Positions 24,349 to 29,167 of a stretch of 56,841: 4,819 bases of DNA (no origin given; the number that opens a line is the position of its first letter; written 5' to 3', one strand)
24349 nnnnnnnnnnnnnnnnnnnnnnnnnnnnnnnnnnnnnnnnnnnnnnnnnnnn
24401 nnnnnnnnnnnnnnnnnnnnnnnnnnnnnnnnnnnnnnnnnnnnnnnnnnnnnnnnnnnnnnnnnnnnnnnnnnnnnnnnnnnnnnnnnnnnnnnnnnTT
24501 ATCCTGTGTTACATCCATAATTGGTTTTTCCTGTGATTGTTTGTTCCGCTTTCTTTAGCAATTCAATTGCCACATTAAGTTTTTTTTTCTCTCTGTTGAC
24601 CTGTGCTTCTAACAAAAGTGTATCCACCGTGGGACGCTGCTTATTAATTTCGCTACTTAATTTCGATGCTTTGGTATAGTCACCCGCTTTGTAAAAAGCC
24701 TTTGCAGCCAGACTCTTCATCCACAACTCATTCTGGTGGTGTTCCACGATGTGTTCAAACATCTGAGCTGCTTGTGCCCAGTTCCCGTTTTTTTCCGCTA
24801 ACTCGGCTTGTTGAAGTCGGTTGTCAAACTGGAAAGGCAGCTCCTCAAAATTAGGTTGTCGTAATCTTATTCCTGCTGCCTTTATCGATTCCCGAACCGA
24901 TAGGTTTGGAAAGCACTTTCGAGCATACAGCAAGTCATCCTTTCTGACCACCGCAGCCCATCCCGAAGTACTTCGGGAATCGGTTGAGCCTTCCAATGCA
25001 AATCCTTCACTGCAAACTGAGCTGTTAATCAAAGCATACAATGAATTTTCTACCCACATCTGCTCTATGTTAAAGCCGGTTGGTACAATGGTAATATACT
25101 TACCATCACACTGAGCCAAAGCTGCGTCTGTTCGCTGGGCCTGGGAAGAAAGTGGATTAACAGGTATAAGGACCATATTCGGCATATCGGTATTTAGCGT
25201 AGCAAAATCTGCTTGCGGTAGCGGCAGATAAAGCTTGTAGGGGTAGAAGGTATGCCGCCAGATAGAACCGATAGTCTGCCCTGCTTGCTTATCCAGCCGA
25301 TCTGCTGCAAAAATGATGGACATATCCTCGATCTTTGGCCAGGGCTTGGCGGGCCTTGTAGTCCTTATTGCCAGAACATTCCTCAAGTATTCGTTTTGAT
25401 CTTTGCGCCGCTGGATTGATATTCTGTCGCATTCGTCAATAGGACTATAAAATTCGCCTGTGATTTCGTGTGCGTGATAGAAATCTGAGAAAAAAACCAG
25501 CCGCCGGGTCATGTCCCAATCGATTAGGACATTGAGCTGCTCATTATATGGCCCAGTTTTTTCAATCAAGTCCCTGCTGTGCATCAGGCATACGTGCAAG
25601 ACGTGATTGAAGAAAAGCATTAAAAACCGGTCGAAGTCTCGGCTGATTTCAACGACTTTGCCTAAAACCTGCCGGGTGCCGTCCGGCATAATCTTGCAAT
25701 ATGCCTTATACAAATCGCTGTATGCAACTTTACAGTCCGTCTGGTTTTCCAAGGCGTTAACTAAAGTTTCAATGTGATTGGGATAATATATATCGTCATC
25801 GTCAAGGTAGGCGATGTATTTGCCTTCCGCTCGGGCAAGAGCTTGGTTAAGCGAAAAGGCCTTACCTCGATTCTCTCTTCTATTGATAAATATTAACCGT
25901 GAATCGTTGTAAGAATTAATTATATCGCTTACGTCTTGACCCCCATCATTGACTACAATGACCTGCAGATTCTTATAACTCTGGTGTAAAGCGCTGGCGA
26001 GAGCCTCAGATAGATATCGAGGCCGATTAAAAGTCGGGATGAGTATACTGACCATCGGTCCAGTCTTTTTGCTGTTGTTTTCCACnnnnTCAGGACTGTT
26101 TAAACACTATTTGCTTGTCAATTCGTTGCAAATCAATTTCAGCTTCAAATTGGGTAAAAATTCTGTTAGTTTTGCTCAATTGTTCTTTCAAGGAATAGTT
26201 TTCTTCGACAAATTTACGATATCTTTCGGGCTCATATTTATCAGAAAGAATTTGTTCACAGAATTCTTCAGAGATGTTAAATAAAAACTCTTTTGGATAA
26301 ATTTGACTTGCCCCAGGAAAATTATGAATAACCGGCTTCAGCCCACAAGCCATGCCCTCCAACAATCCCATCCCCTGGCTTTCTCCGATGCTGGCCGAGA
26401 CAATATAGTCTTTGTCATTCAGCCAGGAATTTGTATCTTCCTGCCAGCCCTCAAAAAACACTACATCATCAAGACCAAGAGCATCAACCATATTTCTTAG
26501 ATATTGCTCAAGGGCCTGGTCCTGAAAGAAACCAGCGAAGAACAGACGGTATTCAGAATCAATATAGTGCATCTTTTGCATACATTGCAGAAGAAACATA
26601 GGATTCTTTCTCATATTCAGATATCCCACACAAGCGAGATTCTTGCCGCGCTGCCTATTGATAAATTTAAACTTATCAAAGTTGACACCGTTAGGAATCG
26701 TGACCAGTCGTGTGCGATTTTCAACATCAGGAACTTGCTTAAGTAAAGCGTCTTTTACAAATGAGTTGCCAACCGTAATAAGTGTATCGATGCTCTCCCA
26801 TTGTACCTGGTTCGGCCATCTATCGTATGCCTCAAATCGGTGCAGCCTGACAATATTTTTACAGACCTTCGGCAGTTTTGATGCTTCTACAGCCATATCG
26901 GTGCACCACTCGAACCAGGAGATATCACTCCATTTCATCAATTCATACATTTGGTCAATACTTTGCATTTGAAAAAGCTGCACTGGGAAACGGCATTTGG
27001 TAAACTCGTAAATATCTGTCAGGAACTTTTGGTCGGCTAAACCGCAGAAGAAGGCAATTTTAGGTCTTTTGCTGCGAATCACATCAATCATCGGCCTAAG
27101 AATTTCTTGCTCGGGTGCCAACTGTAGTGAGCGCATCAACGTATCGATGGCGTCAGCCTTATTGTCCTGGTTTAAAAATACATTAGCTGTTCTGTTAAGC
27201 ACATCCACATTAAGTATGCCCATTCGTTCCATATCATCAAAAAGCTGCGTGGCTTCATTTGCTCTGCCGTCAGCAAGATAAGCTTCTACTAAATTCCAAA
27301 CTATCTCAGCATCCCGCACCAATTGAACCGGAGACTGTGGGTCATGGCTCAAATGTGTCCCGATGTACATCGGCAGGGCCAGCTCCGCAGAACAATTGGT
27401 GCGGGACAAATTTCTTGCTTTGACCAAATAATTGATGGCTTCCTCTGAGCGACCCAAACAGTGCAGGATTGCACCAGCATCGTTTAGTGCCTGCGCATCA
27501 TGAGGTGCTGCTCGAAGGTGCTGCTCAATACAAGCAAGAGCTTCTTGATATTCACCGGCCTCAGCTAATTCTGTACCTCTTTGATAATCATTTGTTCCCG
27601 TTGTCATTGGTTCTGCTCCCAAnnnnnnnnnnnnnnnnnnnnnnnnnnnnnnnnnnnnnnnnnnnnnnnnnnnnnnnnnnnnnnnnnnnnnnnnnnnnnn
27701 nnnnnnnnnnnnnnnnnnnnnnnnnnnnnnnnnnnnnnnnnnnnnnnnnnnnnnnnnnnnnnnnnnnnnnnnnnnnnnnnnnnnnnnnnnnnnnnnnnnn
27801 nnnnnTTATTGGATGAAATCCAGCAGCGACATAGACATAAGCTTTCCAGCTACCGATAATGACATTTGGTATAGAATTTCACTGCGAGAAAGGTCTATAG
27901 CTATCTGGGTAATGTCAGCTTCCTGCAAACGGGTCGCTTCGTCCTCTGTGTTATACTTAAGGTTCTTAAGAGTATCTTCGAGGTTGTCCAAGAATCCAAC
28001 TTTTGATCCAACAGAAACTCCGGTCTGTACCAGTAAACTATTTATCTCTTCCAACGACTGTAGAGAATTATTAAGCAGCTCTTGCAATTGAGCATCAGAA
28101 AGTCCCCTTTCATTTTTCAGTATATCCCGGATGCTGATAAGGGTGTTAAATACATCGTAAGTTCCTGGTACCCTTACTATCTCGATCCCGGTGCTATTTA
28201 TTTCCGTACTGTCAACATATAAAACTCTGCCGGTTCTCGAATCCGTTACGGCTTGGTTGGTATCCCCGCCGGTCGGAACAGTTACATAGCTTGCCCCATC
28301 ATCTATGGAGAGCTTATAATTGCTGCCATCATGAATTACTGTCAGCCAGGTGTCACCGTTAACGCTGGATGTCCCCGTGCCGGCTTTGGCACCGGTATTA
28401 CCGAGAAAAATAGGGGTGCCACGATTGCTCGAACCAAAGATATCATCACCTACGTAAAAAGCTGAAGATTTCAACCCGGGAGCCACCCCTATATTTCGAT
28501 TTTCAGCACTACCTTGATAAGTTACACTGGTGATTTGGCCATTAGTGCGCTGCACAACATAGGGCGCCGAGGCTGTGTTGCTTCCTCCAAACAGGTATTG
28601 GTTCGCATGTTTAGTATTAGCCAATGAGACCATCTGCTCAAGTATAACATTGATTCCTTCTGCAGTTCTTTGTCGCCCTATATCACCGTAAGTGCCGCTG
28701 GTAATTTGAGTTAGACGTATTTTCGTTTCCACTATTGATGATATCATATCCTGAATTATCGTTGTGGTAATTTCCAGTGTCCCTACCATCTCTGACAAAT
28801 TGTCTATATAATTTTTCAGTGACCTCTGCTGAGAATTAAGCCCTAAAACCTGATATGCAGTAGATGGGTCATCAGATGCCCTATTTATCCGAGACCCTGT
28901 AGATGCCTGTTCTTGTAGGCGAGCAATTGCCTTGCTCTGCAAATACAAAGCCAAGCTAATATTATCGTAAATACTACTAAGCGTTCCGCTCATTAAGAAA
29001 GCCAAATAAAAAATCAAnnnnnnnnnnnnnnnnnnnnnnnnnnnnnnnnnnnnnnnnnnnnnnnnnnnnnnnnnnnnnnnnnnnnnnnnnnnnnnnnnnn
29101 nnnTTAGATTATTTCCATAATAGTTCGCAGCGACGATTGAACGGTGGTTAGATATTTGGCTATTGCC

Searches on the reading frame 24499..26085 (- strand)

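Call 35: search_protein_families(library=pfam, proteins=[window:24499-26085:-], max_evalue=0.00001)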
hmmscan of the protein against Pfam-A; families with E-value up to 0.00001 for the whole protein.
window:24499-26085:- (528 aa): 3 families
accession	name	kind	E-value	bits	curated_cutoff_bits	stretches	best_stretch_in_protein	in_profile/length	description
PF00535.33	Glycos_transf_2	-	1.5e-28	100.2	23.3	1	13-118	1-110/168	Glycosyl transferase family 2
PF13641.12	Glyco_tranf_2_3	-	4.1e-11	43.8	27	1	10-116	1-114/230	Glycosyltransferase like family 2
PF10111.15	Glyco_tranf_2_2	-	2.6e-06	27.6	27.3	1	23-198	13-201/276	Glycosyltransferase like family 2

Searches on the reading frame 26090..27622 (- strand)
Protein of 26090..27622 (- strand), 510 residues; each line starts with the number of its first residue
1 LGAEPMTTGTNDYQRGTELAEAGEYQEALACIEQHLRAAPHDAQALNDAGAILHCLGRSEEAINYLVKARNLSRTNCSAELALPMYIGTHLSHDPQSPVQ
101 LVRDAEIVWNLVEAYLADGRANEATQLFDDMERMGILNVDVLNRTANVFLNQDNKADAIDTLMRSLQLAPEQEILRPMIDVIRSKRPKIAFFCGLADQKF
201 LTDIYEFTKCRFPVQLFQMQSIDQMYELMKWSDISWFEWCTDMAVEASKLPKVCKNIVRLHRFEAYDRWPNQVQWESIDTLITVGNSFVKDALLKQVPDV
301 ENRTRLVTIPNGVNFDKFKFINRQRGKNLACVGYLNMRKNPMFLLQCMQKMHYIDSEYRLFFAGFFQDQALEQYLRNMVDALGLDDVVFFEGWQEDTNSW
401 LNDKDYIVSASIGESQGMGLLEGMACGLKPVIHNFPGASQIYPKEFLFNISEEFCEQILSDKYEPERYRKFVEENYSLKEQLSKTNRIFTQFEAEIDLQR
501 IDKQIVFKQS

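Call 35: search_protein_families(library=pfam, proteins=[window:26090-27622:-], max_evalue=0.00001)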
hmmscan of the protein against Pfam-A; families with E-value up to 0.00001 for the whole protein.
window:26090-27622:- (510 aa): 9 families
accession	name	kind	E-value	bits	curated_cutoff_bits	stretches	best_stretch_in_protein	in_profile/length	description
PF00534.26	Glycos_transf_1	-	1.8e-14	54.1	26.4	1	317-441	6-130/172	Glycosyl transferases group 1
PF13692.12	Glyco_trans_1_4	-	3.6e-14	53.7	27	1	327-458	2-136/142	Glycosyl transferases group 1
PF00515.34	TPR_1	-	5.2e-10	39.2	27.8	0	13-42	5-34/34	Tetratricopeptide repeat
PF07719.23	TPR_2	-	2.9e-09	36.8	27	0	43-76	1-34/34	Tetratricopeptide repeat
PF13432.12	TPR_16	-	1.3e-08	35.6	32.7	0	13-66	1-53/65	Tetratricopeptide repeat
PF13424.12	TPR_12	-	5.9e-08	33.2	30.1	0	19-74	13-76/77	Tetratricopeptide repeat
PF13428.12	TPR_14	-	9.4e-07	29.4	23.5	0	14-48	6-40/44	Tetratricopeptide repeat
PF13181.12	TPR_8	-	3.1e-06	27.4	25.7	0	43-69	1-27/34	Tetratricopeptide repeat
PF13371.12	TPR_9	-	7.1e-06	26.4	35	0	21-66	7-52/73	Tetratricopeptide repeat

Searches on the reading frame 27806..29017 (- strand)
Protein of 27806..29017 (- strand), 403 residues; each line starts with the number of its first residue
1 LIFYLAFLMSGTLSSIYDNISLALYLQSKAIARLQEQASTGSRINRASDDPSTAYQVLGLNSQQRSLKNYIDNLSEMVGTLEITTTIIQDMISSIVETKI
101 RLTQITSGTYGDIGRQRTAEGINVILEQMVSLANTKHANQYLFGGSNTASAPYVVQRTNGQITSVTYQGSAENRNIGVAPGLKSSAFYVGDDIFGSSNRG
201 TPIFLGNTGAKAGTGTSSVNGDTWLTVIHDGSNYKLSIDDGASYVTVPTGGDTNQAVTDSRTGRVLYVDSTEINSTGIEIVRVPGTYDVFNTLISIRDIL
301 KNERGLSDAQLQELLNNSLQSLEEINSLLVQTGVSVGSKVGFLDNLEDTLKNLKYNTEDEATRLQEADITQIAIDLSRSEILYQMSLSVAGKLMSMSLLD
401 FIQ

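Call 35: search_protein_families(library=pfam, proteins=[window:27806-29017:-], max_evalue=0.00001)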
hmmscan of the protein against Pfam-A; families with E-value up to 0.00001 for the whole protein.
window:27806-29017:- (403 aa): 1 family
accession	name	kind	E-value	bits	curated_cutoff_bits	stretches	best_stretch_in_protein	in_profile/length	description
PF00669.25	Flagellin_N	-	7.3e-14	52.5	26.6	1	27-148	17-139/139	Bacterial flagellin N-terminal helical region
